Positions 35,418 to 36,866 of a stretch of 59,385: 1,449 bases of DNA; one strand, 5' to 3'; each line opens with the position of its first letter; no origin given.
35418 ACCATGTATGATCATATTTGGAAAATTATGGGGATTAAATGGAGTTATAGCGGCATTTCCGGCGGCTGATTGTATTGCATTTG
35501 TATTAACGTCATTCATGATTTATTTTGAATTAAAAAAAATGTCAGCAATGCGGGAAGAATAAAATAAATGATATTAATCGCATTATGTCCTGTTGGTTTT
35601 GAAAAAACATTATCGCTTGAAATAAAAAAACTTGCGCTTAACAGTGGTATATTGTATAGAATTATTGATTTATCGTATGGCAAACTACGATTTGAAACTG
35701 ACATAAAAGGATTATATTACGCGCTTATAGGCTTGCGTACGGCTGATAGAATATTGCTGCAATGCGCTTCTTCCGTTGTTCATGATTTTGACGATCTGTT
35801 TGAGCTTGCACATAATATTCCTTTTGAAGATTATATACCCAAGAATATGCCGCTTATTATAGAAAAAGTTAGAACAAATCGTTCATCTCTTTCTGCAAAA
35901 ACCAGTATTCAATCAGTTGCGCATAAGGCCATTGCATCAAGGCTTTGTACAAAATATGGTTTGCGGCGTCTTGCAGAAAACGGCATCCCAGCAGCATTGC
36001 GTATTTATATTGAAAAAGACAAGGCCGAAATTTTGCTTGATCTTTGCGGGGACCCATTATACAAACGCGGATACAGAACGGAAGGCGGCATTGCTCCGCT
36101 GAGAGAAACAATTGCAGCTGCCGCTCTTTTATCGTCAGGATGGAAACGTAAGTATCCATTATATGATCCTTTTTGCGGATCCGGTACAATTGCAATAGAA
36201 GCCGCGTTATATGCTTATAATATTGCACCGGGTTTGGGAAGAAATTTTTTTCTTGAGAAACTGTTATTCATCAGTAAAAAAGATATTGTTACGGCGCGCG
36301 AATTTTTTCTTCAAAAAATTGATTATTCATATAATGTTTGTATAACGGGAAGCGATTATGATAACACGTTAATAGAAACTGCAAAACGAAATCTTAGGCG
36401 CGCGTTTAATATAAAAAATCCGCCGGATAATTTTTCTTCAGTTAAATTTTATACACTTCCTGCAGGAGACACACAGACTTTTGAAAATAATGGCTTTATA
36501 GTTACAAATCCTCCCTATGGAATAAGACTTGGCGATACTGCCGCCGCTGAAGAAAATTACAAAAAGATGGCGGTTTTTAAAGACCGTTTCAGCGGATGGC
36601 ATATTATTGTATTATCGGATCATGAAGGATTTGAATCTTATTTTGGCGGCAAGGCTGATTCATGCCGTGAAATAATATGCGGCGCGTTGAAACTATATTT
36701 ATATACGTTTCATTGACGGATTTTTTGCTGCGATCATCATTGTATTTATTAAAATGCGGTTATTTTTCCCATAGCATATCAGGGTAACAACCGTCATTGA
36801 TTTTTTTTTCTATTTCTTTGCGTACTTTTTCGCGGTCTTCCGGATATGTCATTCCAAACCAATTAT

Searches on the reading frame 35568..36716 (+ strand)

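Call 65: search_protein_families(library=pfam, proteins=[window:35568-36716:+], max_evalue=0.001)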
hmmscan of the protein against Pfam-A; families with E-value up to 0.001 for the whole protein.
window:35568-36716:+ (382 aa): 2 families
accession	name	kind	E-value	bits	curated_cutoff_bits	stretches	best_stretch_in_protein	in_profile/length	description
PF01170.24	UPF0020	-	3.4e-40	138.3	22.3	1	167-372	1-189/197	RMKL-like, methyltransferase domain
PF22020.1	RlmL_1st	-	1.5e-08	34.9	27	1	3-63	2-55/55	RlmL ferredoxin-like domain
